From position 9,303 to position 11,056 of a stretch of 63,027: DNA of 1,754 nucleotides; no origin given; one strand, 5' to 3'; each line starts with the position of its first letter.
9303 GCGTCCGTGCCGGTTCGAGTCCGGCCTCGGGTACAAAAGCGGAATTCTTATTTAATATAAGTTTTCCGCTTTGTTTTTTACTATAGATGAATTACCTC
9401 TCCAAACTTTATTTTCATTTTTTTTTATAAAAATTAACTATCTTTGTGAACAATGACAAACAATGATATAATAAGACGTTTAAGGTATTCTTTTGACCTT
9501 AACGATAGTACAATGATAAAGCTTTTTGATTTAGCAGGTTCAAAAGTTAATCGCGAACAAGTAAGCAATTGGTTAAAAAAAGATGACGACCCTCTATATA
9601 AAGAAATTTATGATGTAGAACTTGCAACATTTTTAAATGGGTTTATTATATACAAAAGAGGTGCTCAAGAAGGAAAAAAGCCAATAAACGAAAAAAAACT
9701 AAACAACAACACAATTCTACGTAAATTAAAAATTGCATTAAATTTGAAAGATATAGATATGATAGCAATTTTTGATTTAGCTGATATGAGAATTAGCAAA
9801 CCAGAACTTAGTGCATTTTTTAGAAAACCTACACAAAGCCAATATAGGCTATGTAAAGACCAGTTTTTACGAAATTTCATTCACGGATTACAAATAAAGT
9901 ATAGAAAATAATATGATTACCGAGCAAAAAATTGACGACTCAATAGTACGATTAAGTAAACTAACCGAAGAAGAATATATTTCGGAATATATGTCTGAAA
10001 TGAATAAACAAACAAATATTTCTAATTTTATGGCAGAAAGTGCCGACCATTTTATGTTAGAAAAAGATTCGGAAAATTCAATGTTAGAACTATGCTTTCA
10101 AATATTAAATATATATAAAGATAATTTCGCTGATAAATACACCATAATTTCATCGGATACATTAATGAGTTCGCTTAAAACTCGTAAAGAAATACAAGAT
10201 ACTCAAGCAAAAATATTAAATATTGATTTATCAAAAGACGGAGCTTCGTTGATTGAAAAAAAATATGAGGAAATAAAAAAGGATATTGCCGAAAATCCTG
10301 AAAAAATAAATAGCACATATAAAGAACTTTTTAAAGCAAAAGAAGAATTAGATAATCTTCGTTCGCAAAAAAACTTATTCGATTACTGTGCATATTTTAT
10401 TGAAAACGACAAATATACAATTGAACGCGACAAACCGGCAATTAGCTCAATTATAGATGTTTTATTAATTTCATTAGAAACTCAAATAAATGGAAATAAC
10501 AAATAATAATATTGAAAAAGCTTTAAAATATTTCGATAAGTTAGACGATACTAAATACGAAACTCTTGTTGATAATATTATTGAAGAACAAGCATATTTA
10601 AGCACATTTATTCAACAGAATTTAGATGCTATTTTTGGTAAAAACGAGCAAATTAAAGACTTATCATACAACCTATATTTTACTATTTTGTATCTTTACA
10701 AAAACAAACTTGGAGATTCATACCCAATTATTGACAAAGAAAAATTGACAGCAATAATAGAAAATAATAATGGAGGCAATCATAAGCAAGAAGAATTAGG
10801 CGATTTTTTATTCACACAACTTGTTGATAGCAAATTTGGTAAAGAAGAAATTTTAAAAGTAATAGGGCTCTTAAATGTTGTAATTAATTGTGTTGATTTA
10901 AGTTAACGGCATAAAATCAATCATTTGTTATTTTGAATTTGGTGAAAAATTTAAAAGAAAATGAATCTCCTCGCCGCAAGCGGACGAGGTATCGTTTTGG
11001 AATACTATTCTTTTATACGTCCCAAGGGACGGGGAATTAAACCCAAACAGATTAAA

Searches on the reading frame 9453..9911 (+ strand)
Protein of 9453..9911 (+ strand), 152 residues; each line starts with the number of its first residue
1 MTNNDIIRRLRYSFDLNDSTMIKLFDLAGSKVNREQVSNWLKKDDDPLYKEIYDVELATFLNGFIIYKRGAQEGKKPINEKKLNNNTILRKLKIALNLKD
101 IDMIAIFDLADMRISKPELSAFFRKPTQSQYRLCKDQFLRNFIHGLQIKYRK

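Call 24: search_protein_families(library=pfam, proteins=[window:9453-9911:+], max_evalue=0.001)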
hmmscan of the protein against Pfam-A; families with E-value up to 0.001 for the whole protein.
window:9453-9911:+ (152 aa): 1 family
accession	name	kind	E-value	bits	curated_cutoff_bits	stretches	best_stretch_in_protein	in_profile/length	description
PF07308.18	DUF1456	-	2.8e-55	184.9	27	2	85-151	1-67/68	Protein of unknown function (DUF1456)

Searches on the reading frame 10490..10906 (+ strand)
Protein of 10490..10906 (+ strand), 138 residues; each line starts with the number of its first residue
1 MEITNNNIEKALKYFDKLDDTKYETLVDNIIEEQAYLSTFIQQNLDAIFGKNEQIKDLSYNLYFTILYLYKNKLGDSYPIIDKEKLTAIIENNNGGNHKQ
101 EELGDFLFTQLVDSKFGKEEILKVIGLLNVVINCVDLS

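Call 9: find_encoding_contigs(protein=window:10490-10906:+, flank=3000, max_places=6)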
Protein window:10490-10906:+ (138 aa): no gene with exactly this product is on record in the collection.

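Call 24: search_protein_families(library=pfam, proteins=[window:10490-10906:+], max_evalue=0.001)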
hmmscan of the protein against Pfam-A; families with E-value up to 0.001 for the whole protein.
window:10490-10906:+ (138 aa): 0 families
